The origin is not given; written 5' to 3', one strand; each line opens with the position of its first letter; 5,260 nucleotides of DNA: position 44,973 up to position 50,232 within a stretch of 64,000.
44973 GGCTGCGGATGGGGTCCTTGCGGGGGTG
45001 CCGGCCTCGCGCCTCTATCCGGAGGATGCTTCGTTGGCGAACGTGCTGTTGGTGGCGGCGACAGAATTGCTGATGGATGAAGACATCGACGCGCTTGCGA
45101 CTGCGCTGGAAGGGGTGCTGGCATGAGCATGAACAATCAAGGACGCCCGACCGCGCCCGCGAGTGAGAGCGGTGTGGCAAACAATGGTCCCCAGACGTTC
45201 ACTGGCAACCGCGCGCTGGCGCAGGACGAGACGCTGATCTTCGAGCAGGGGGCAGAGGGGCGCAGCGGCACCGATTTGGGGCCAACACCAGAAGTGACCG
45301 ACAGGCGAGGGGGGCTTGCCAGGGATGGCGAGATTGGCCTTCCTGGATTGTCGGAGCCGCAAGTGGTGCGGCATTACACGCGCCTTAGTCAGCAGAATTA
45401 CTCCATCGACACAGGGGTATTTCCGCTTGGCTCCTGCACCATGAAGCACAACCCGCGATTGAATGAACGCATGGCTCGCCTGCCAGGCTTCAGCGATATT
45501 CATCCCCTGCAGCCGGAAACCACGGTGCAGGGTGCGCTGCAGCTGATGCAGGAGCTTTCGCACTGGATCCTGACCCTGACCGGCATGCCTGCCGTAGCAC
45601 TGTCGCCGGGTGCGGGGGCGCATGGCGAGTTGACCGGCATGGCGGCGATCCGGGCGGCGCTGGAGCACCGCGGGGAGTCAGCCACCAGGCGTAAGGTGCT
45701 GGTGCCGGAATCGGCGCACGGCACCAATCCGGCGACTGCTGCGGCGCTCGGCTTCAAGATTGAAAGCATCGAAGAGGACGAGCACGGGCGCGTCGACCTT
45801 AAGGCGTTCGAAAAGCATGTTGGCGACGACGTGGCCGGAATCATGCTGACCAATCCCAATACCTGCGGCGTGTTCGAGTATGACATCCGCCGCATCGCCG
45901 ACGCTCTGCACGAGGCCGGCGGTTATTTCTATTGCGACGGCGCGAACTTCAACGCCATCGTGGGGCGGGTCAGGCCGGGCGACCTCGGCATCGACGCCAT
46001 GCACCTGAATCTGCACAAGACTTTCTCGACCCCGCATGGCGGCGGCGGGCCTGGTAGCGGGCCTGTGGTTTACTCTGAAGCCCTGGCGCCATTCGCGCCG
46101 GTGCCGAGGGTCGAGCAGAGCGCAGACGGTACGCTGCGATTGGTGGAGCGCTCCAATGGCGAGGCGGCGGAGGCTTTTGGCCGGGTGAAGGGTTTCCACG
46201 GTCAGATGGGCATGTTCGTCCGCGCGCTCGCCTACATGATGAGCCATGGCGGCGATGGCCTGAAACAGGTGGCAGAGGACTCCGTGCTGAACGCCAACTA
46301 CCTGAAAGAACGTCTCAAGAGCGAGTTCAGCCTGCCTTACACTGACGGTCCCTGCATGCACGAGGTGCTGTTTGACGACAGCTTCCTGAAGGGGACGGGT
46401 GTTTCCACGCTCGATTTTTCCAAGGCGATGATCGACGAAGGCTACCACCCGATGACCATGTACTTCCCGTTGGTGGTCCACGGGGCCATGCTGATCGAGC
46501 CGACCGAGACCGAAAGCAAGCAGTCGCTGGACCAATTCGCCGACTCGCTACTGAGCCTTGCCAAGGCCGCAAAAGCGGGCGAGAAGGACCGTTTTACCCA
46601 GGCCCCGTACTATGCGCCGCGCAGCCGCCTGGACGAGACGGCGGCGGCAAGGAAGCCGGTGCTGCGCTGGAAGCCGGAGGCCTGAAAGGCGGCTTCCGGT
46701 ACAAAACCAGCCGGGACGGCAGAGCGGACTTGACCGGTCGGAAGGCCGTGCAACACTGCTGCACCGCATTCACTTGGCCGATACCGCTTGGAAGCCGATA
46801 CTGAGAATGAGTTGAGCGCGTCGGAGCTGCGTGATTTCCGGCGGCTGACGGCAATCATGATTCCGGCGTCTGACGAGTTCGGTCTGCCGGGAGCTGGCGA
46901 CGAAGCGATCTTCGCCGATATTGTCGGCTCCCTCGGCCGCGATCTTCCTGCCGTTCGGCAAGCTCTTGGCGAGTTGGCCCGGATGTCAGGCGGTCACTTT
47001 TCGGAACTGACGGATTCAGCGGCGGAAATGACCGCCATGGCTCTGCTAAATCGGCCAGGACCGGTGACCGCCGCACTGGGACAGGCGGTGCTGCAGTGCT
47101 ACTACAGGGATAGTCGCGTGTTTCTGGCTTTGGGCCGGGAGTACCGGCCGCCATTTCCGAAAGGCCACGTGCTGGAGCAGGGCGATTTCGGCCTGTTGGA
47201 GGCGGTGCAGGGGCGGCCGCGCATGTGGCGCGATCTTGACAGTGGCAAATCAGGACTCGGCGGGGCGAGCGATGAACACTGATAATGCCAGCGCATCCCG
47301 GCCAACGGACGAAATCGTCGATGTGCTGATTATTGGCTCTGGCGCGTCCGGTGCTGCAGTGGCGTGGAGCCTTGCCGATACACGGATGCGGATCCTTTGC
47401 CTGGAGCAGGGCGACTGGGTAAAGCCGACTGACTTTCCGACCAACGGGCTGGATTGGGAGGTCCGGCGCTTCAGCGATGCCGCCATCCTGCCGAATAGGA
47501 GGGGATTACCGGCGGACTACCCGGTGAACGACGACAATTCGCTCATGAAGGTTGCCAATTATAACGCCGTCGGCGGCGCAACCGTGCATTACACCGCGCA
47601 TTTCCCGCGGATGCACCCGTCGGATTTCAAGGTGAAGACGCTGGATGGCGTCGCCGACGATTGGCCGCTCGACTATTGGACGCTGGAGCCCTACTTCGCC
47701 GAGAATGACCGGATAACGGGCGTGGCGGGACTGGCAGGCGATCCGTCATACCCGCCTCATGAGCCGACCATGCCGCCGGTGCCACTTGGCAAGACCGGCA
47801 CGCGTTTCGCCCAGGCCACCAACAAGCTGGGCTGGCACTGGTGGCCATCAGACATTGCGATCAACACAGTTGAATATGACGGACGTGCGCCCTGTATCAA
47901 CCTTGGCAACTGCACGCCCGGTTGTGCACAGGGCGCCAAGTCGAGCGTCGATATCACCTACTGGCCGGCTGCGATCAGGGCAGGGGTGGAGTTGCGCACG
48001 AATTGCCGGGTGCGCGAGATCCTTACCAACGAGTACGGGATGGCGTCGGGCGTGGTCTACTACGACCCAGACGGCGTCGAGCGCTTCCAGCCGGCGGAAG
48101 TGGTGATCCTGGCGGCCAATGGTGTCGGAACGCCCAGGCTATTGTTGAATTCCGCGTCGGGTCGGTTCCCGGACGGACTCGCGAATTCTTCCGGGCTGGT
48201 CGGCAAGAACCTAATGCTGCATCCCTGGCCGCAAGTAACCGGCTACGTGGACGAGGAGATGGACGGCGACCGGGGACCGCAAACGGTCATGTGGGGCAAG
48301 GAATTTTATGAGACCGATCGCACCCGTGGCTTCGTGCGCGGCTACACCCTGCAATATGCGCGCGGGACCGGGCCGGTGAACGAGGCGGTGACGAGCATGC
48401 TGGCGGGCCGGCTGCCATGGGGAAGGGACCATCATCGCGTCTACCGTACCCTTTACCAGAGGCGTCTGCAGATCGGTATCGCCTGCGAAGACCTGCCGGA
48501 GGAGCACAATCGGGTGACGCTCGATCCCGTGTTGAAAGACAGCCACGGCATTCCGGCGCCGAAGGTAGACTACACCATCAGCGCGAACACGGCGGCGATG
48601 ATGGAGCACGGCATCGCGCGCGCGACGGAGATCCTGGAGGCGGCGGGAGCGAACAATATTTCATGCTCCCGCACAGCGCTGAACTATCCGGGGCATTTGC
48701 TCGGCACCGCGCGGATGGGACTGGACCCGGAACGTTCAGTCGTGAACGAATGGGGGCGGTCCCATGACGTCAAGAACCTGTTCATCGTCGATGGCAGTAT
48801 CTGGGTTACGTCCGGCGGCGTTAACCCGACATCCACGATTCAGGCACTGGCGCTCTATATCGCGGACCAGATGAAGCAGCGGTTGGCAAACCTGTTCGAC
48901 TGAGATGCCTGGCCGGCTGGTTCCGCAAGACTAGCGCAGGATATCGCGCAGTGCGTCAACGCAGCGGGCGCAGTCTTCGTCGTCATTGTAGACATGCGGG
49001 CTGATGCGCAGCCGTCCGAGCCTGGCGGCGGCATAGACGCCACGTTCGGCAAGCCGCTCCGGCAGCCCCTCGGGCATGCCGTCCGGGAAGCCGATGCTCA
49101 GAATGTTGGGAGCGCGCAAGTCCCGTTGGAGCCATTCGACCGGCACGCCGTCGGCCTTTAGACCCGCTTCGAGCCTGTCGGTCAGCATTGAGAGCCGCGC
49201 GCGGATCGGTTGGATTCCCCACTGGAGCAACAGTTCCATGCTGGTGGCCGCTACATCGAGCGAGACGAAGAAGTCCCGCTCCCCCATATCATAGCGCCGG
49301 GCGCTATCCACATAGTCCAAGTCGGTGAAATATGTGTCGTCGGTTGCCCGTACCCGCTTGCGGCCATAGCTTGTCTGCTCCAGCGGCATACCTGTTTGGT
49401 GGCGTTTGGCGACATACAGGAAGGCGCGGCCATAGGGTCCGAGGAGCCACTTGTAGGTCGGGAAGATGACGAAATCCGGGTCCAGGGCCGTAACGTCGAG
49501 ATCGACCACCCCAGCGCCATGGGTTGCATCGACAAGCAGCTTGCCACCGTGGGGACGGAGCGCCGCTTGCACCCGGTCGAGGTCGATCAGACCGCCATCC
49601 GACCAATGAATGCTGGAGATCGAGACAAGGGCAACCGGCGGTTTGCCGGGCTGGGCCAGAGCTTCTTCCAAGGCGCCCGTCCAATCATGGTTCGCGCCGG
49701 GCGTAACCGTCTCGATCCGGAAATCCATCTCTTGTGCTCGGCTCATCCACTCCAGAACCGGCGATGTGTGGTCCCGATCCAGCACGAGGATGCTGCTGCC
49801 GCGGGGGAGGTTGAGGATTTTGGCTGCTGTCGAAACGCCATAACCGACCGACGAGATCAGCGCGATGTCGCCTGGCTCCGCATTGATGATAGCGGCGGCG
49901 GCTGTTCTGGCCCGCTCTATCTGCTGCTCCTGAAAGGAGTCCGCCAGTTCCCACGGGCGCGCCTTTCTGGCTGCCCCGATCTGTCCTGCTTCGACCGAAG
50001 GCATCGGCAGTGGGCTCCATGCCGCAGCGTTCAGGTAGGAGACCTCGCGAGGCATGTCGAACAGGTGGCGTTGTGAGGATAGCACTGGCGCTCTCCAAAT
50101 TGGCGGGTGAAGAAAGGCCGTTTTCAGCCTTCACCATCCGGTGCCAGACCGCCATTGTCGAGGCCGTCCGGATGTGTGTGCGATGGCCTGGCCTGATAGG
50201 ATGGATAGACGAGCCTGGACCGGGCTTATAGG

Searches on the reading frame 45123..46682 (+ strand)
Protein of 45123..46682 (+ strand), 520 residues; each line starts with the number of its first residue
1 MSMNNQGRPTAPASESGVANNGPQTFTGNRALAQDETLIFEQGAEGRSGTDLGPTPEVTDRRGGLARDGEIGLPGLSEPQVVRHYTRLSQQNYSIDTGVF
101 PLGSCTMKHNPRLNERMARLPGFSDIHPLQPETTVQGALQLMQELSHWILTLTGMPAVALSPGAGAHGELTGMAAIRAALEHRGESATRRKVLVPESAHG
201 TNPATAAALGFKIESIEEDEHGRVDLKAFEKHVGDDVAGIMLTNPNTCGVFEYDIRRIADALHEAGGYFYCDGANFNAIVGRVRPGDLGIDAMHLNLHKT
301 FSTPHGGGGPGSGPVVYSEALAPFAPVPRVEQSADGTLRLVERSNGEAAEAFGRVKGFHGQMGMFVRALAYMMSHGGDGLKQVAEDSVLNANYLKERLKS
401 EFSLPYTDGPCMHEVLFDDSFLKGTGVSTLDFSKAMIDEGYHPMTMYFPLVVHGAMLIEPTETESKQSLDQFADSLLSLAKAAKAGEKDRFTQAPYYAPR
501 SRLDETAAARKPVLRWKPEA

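Call 17: search_protein_families(library=pfam, proteins=[window:45123-46682:+], max_evalue=0.00001)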
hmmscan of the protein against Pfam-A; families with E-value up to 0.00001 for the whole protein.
window:45123-46682:+ (520 aa): 3 families
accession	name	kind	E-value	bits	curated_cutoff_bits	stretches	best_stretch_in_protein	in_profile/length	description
PF21478.3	GcvP2_C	-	3.6e-22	79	27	1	385-490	3-109/122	Glycine dehydrogenase, C-terminal domain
PF02347.22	GDC-P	-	5e-12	45.8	26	1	76-313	47-271/429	Glycine cleavage system P-protein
PF00266.25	Aminotran_5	-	6.1e-08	32.5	21.5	1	181-306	82-207/371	Aminotransferase class-V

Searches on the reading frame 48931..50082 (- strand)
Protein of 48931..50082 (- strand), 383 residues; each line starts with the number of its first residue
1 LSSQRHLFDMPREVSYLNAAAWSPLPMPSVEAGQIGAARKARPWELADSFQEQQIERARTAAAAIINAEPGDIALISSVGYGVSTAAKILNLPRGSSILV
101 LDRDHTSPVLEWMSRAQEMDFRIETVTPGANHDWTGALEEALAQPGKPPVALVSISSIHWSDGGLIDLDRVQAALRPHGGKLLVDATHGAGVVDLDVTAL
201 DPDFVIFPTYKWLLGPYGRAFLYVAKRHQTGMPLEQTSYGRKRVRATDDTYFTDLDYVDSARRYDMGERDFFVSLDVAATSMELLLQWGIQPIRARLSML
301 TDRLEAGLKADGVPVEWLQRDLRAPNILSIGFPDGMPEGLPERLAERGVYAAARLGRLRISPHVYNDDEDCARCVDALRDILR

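Call 78: search_protein_families(library=pfam, proteins=[window:48931-50082:-], max_evalue=0.00001)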
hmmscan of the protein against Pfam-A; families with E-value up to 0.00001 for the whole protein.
window:48931-50082:- (383 aa): 1 family
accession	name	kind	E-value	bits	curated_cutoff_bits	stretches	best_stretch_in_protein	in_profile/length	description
PF00266.25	Aminotran_5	-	2.2e-21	76.7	21.5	1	52-351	42-335/371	Aminotransferase class-V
